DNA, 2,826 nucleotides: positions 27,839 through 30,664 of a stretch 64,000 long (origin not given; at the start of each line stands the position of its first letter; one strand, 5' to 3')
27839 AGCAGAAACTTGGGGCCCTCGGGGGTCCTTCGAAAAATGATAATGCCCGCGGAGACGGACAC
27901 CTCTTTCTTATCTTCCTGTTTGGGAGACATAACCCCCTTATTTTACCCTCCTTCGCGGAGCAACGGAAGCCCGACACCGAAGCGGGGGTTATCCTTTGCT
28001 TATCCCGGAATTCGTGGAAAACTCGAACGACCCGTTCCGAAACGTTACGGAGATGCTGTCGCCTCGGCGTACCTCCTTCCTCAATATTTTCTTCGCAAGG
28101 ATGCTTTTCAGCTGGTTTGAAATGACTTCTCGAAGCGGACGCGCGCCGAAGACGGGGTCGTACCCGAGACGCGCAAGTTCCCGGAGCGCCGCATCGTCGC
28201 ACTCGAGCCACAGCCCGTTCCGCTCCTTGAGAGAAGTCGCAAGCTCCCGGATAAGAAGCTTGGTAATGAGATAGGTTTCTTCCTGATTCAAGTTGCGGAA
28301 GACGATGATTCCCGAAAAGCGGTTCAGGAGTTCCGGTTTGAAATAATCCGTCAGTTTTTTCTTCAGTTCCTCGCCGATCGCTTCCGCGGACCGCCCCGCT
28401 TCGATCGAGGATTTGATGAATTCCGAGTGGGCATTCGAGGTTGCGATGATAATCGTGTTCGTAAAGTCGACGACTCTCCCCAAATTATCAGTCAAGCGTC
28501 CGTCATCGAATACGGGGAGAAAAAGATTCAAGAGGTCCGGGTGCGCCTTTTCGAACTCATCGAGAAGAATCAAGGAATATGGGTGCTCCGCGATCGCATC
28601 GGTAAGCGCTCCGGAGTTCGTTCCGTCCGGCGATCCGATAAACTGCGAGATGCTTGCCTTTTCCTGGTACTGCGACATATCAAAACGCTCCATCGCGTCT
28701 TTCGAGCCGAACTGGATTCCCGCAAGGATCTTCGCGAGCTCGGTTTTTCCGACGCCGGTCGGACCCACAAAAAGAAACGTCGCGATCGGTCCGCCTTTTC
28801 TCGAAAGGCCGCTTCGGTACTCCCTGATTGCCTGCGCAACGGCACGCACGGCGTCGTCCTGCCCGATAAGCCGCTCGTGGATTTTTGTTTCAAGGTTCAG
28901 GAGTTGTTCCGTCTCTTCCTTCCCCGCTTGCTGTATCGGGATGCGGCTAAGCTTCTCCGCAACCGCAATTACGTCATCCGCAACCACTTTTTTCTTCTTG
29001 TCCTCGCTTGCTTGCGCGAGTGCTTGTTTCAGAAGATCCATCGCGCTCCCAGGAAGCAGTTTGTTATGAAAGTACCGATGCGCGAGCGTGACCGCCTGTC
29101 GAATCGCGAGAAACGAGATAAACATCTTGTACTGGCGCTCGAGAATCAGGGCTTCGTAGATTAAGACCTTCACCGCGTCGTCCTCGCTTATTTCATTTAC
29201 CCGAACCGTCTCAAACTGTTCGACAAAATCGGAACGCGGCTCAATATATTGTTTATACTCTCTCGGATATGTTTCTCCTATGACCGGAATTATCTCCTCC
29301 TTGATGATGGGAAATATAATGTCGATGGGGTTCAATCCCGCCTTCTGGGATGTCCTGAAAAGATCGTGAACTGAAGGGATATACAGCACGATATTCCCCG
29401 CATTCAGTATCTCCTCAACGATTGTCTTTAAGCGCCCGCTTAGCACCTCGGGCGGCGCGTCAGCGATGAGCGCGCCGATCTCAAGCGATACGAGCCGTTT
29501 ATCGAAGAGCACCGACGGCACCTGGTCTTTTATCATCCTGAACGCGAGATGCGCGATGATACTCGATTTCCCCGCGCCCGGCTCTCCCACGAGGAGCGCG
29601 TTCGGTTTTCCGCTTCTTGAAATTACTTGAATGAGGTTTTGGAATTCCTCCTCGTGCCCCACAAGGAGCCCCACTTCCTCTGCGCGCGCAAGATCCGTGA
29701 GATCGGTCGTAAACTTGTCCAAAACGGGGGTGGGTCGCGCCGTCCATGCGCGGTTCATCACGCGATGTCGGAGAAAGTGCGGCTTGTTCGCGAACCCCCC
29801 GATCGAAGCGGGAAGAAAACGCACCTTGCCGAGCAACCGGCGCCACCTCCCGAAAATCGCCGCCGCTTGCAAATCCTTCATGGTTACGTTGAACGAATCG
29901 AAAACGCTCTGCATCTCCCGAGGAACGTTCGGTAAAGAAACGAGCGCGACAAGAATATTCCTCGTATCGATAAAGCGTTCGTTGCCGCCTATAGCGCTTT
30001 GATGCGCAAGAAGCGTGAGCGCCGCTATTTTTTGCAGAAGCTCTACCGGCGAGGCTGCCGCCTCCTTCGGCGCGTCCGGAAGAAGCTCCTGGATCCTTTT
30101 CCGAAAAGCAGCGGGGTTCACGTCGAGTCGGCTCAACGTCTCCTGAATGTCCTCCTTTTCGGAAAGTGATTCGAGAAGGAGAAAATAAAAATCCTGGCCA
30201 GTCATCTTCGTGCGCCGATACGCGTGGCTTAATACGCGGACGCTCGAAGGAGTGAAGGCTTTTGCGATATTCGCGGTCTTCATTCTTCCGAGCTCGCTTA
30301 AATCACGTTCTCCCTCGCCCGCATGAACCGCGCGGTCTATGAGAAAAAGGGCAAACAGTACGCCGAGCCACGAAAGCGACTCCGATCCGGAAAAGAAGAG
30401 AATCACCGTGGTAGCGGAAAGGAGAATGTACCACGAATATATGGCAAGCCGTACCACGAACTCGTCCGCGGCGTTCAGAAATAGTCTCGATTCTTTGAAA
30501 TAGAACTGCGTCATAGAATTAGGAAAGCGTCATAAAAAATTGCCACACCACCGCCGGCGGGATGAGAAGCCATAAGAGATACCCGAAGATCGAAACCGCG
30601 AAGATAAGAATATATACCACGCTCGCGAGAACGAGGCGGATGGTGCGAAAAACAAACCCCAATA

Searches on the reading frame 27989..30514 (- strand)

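Call 69: search_protein_families(library=pfam, proteins=[window:27989-30514:-], max_evalue=1e-10)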
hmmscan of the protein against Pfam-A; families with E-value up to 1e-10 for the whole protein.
window:27989-30514:- (841 aa): 4 families
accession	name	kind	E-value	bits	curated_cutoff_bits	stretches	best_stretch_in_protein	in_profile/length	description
PF07724.20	AAA_2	-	2.5e-51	174.4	27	1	576-734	2-164/166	AAA domain (Cdc48 subfamily)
PF10431.15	ClpB_D2-small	-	4.4e-19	68.7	21.9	1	742-823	1-81/81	C-terminal, D2-small domain, of ClpB protein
PF07728.20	AAA_5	-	4.5e-14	53.1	22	0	580-697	2-125/139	AAA domain (dynein-related subfamily)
PF00004.35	AAA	-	1.7e-12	48.4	21.2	0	581-711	2-125/131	ATPase family associated with various cellular activities (AAA)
